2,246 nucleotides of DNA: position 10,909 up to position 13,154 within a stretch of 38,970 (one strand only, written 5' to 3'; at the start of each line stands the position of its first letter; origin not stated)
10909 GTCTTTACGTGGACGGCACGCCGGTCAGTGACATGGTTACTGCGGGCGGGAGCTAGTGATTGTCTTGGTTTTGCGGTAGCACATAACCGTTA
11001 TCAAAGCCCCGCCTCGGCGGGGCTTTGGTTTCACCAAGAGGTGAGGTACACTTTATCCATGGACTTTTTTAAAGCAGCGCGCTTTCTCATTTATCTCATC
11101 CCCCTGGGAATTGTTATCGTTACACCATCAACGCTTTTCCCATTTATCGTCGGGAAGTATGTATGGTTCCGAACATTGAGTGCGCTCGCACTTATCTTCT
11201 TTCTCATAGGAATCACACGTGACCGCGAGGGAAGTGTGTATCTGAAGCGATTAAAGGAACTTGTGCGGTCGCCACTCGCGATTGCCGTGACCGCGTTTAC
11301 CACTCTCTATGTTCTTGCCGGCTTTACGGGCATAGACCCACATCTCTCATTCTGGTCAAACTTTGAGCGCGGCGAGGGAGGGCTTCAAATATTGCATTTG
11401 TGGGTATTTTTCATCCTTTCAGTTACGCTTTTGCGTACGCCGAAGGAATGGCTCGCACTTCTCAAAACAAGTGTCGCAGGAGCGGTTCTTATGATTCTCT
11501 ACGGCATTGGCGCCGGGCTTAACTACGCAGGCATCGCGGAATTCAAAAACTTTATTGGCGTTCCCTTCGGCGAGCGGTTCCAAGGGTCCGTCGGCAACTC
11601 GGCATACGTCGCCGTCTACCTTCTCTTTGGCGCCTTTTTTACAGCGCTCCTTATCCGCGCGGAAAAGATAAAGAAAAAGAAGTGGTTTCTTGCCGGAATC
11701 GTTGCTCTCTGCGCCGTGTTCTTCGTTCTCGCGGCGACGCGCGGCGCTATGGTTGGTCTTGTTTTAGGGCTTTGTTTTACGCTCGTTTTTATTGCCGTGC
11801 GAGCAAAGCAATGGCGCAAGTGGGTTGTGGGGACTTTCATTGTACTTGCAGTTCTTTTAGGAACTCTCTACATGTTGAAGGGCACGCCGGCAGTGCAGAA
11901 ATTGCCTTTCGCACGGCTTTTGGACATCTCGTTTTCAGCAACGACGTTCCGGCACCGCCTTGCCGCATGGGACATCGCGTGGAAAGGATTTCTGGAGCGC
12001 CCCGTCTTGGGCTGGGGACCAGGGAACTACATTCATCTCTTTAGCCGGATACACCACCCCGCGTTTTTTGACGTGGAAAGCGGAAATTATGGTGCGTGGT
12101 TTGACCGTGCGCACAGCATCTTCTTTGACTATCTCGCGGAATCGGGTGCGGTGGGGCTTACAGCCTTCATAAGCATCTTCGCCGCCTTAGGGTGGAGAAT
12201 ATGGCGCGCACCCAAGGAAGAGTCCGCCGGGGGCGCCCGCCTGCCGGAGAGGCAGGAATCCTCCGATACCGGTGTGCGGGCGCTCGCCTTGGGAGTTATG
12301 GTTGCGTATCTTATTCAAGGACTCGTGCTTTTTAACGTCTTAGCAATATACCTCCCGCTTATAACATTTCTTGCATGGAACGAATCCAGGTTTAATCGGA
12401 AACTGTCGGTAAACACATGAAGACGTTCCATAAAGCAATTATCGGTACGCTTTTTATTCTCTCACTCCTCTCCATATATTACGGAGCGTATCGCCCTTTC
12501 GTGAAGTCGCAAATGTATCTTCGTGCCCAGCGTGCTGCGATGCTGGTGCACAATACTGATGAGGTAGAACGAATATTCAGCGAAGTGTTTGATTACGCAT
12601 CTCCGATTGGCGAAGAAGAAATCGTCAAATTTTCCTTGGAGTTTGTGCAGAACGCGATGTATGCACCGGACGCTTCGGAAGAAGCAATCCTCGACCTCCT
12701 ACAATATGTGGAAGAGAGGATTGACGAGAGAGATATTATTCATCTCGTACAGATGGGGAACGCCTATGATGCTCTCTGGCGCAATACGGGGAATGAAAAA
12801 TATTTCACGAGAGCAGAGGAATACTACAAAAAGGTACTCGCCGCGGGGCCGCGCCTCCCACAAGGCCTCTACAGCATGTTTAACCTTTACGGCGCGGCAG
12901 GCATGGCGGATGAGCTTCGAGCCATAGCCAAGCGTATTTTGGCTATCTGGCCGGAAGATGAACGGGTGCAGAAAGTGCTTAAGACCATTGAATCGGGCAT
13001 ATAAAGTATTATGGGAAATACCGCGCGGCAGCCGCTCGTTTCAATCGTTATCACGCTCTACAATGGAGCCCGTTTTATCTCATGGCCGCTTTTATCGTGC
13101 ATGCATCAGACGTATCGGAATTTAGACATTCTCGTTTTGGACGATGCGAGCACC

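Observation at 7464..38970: PG-anchored Thr/Ser-rich giant surface protein followed by a 28-kb glycan locus led by a Wzy_C/PglL-type enzyme: candidate S-layer-type protein glycosylation system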

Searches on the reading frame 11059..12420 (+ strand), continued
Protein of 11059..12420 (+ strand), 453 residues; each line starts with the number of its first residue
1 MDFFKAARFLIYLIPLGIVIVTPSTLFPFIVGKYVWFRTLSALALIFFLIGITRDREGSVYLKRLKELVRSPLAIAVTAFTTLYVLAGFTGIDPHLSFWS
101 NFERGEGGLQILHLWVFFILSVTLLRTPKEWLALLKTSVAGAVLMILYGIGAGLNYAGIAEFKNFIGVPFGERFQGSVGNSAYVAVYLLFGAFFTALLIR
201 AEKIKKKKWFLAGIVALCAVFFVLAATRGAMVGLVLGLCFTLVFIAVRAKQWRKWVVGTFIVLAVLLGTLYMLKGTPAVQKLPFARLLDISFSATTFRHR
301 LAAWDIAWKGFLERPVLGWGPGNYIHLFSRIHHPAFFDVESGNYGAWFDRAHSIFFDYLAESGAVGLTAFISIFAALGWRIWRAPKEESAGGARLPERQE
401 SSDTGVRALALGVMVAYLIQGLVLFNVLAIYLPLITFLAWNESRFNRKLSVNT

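Call 21: find_encoding_contigs(protein=P0051, flank=10000, max_places=2)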
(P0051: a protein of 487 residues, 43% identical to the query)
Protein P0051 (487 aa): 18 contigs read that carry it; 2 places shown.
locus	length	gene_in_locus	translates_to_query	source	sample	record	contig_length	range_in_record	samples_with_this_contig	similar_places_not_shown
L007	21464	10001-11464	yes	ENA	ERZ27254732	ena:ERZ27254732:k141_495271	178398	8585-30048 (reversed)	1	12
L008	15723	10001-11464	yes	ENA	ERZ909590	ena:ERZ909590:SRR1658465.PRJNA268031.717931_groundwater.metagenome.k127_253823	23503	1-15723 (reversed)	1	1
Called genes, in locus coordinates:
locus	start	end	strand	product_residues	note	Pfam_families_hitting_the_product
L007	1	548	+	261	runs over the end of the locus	PF04402:SIMPL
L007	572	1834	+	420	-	PF00089:Trypsin, PF10459:Peptidase_S46 (faint), PF13365:Trypsin_2, PF13180:PDZ_2, PF17820:PDZ_6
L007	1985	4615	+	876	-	PF02861:Clp_N, PF13191:AAA_16, PF23569:NBD_SMAX1, PF00004:AAA, PF17871:AAA_lid_9, PF07724:AAA_2, PF00004:AAA, PF07728:AAA_5, +9 more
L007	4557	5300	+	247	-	-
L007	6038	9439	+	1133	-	PF01471:PG_binding_1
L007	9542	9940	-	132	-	PF13366:PDDEXK_3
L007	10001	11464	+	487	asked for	PF04932:Wzy_C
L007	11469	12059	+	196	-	-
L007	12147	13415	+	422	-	-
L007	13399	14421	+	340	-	PF01408:GFO_IDH_MocA, PF22725:GFO_IDH_MocA_C3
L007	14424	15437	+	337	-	PF01073:3Beta_HSD, PF01370:Epimerase, PF02719:Polysacc_synt_2, PF04321:RmlD_sub_bind, PF07993:NAD_binding_4, PF16363:GDP_Man_Dehyd, PF13460:NAD_binding_10 (weak)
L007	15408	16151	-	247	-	PF03559:Hexose_dehydrat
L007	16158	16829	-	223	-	PF00891:Methyltransf_2 (weak), PF13489:Methyltransf_23, PF05175:MTS, PF13649:Methyltransf_25, PF13847:Methyltransf_31, PF08241:Methyltransf_11, PF08242:Methyltransf_12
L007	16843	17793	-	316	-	PF00535:Glycos_transf_2, PF10111:Glyco_tranf_2_2 (weak)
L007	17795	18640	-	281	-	PF00483:NTP_transferase, PF12804:NTP_transf_3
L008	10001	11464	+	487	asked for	PF04932:Wzy_C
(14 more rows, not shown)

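Call 33: search_solved_structures(query=A1, max_evalue=10, show_alignments=3)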
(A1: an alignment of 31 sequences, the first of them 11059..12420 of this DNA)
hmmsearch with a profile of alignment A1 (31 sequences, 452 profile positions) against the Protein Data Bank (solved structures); distinct sequences matched with E-value up to 10: 3.
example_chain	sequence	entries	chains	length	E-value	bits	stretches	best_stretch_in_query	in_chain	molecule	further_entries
7tpg_B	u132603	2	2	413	1.3e-11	47.1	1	206-389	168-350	Putative cell surface polysaccharide polymerase/ligase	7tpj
9rmk_A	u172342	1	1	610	8e-08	34.7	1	151-370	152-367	Oligosaccharyltransferase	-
2mwt_A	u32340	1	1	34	0.2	13.6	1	54-79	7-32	Cathelicidin-like peptide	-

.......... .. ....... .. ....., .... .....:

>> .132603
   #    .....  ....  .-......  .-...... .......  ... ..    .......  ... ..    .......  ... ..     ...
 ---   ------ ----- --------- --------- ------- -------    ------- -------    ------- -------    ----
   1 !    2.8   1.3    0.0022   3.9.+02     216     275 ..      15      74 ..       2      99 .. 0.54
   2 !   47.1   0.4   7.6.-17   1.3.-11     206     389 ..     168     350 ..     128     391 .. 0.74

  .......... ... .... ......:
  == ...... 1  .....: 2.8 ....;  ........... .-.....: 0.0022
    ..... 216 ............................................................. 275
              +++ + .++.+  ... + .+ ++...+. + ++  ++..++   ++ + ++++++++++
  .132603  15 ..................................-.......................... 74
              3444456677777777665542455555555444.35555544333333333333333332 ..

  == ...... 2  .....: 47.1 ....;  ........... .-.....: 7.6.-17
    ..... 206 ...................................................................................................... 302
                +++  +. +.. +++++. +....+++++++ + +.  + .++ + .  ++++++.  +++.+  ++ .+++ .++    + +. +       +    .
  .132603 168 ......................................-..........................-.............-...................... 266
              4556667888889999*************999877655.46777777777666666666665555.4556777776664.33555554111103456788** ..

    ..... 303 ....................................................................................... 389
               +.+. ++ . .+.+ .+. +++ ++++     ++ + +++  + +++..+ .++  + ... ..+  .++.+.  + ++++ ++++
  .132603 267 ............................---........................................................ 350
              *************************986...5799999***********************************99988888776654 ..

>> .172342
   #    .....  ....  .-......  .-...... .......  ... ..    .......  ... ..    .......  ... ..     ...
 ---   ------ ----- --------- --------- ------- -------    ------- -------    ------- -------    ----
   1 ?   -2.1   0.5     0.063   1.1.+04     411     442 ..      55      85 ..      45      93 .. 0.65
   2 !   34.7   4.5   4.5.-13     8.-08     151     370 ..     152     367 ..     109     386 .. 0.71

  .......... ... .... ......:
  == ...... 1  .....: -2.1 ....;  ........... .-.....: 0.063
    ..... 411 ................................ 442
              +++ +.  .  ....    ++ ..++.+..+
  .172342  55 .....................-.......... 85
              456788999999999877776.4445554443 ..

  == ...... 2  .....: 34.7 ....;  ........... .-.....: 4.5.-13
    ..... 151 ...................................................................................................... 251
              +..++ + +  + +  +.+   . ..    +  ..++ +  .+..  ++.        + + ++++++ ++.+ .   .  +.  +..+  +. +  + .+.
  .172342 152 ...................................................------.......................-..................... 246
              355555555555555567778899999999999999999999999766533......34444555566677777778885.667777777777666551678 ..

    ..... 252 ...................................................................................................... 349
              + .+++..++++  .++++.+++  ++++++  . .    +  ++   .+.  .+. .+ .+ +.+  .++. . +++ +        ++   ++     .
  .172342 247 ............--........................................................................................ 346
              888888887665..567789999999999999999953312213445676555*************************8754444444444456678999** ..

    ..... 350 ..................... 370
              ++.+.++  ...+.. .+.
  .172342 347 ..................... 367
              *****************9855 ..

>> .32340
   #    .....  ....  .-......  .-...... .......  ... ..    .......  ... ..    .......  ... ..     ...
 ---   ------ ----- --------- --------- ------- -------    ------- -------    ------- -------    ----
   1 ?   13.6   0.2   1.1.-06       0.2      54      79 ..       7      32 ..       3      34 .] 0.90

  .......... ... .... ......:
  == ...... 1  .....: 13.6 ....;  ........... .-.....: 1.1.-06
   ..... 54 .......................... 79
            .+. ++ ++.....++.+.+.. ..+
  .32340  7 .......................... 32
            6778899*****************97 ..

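Call 38: search_protein_families(library=pfam, proteins=[P0108], max_evalue=0.01)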
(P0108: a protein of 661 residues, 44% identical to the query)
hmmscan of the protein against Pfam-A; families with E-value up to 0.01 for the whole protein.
P0108 (661 aa): 3 families
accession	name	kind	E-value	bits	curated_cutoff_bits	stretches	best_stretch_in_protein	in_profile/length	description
PF04932.20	Wzy_C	-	2.4e-20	73.3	31.7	1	216-372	2-149/149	O-Antigen ligase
PF14559.12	TPR_19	-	1.3e-05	25.9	25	1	592-635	4-47/68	Tetratricopeptide repeat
PF13428.12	TPR_14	-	0.0015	19.4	23.5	0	615-654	3-42/44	Tetratricopeptide repeat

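Call 39: search_protein_families(library=ncbifam, proteins=[window:11059-12420:+], max_evalue=0.01)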
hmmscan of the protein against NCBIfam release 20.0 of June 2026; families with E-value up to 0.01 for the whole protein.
window:11059-12420:+ (453 aa): 4 families
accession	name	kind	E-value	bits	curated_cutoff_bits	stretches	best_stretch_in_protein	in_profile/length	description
TIGR03097.1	PEP_O_lig_1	hypoth_equivalog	2.4e-13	49.8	188.1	1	61-388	62-355/408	putative O-glycosylation ligase, exosortase A system-associated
TIGR00947.1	2A73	equivalog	8.9e-10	38.1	366.4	1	107-384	95-368/425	IctB family putative bicarbonate transporter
TIGR04370.1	glyco_rpt_poly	subfamily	2.8e-06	26.6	40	1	132-272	93-230/396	oligosaccharide repeat unit polymerase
NF051875.1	glycan_WsfD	subfamily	0.00024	20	80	1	185-273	156-240/452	glycan biosynthesis hexose transferase WsfD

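Call 63: predict_structure(alignment_id=A1)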
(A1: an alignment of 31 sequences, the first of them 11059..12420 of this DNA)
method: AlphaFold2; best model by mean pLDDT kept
length: 453 residues; sequences in the alignment: 31
mean_pLDDT: 87.6   pTM: 0.89
mean pLDDT of the five models: 87.6, 86.6, 86.4, 84.1, 82.1
residues with pLDDT >= 90: 285; 70-90: 114; 50-70: 46; < 50: 8
segments of 3 or more residues with pLDDT < 50: 101-103
pLDDT, mean of each block of 10 residues (from residue 1): 97 96 68 90 98 97 96 97 93 77 61 96 96 98 97 91 85 87 95 97 93 98 90 94 93 94 91 90 78 75 89 93 81 73 60 86 93 96 66 52 87 96 86 97 89 53
secondary structure, 60 per line:
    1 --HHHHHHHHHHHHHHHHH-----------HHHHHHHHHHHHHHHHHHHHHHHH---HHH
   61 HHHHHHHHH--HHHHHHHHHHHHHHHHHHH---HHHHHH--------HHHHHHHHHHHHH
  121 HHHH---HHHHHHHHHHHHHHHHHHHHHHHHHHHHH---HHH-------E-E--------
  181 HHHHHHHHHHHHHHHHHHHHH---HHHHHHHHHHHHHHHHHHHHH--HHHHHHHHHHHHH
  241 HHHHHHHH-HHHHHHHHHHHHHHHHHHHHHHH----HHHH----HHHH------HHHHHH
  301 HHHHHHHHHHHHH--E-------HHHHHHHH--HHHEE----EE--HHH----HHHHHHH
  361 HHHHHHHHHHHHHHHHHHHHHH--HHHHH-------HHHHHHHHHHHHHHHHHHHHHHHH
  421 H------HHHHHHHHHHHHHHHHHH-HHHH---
elements in order: H3-19 H31-54 H58-69 H72-90 H94-99 H108-124 H128-156 H181-201 H205-225 H228-248 H250-272 H277-280 H285-288 H295-313 H324-331 H354-382 H385-389 H397-421 H428-445 H447-450

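Call 65: fold_search(model_id=the predicted structure, library=pdb)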
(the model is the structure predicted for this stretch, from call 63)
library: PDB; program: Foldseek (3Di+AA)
matches with E <= 10: 158; with E <= 0.001: 1
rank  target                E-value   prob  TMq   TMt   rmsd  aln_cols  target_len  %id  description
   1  7tpg_B                3.6e-08  1.00  0.58  0.64   7.1       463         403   18  Single-Particle Cryo-EM Structure of the WaaL O-antigen ligase in its ligand bound state (released 2022-04-06)
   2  8p1u_A                5.8e-02  0.99  0.38  0.44   9.1       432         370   14  Structure of divisome complex FtsWIQLB (released 2024-05-22)
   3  8uga_A                2.2e-01  0.33  0.19  0.21  23.7       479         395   13  Mus musculus Otopetrin 2 (mOTOP2) M374W in pH 8.0 (released 2024-08-21)
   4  4u4w_A                3.5e-01  0.14  0.15  0.15  20.9       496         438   12  Structure of a nitrate/nitrite antiporter NarK in nitrate-bound occluded state (released 2015-07-15)
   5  6gs7_A                3.8e-01  0.10  0.14  0.14  23.2       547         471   13  Crystal structure of peptide transporter DtpA-nanobody in glycine buffer (released 2019-01-30)
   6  9okh                  3.9e-01  0.09  0.14  0.13  22.9       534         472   12  Cryo-EM structure of human SV2A in complex with UCBJ (released 2025-12-10)
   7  8ug7_A                4.3e-01  0.20  0.19  0.20  23.8       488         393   12  Mus musculus Otopetrin 2 (mOTOP2) in pH 8.0 (released 2024-08-21)
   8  5gmy_A                5.5e-01  0.14  0.16  0.10  25.2       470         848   12  Crystal structure of the Archaeoglobus fulgidus oligosaccharyltransferase (O29867_ARCFU) tethered with an acceptor pep (released 2017-02-01)
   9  8pnl_C                5.7e-01  0.09  0.14  0.14  25.4       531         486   16  Outward-open conformation of a Major Facilitator Superfamily (MFS) transporter MHAS2168, a homologue of Rv1410 from M. (released 2023-10-18)
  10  8ufe                  5.9e-01  0.11  0.14  0.14  22.0       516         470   11  Multidrug efflux pump EfpA from mycobacterium smegmatis (released 2024-09-11)
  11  9okg                  7.0e-01  0.07  0.14  0.13  23.4       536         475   10  Cryo-EM structure of human SV2A in complex with levetiracetam (released 2025-12-10)
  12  7y58_A                7.3e-01  0.08  0.14  0.13  23.2       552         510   12  CryoEM structure of QacA (D411N), an antibacterial efflux transporter from Staphylococcus aureus (released 2023-07-12)
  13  7d5q_A                7.6e-01  0.09  0.14  0.15  24.6       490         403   11  Structure of NorC transporter (K398A mutant) in an outward-open conformation in complex with a single-chain Indian cam (released 2021-06-09)
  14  4iu8_B                7.6e-01  0.09  0.15  0.15  19.0       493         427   12  Crystal structure of a membrane transporter (selenomethionine derivative) (released 2013-04-17)
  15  7d5q_B                8.6e-01  0.08  0.14  0.15  24.6       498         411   11  Structure of NorC transporter (K398A mutant) in an outward-open conformation in complex with a single-chain Indian cam (released 2021-06-09)
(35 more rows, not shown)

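Call 73: search_protein_families(library=pfam, proteins=[window:11059-12420:+], max_evalue=10)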
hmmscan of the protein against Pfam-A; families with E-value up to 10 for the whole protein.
window:11059-12420:+ (453 aa): 2 families
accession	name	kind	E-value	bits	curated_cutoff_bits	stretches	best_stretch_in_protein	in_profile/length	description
PF04932.20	Wzy_C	-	3.8e-19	69.4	31.7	2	214-371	2-149/149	O-Antigen ligase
PF20794.3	bPH_7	-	0.44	10.5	25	1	204-248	8-52/135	Bacterial PH domain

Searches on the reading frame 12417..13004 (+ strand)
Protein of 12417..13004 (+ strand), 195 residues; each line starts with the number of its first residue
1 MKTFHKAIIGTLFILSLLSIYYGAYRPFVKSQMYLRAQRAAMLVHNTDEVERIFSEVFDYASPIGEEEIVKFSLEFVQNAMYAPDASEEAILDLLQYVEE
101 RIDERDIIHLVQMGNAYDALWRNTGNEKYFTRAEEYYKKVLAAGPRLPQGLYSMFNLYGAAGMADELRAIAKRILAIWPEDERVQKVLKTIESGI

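Call 4: search_protein_families(library=pfam, proteins=[window:12417-13004:+], max_evalue=0.01)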
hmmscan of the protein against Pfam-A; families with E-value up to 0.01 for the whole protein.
window:12417-13004:+ (195 aa): 1 family
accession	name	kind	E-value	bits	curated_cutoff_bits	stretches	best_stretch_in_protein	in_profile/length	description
PF13428.12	TPR_14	-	0.00075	20.4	23.5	0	149-187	2-40/44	Tetratricopeptide repeat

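Call 39: search_protein_families(library=ncbifam, proteins=[window:12417-13004:+], max_evalue=0.01)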
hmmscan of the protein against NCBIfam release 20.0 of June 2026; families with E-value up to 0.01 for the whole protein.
window:12417-13004:+ (195 aa): 0 families

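Call 73: search_protein_families(library=pfam, proteins=[window:12417-13004:+], max_evalue=10)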
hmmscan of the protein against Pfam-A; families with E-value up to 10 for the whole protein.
window:12417-13004:+ (195 aa): 4 families
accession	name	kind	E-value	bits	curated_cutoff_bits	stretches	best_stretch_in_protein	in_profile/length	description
PF13428.12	TPR_14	-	0.00075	20.4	23.5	1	149-187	2-40/44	Tetratricopeptide repeat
PF08229.16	SHR3_chaperone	-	0.031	13.7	25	1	117-163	29-74/188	ER membrane protein SH3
PF14559.12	TPR_19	-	0.074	13.8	25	1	130-188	7-65/68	Tetratricopeptide repeat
PF11138.13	DUF2911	-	0.22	11.8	27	1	96-159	18-75/145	Protein of unknown function (DUF2911)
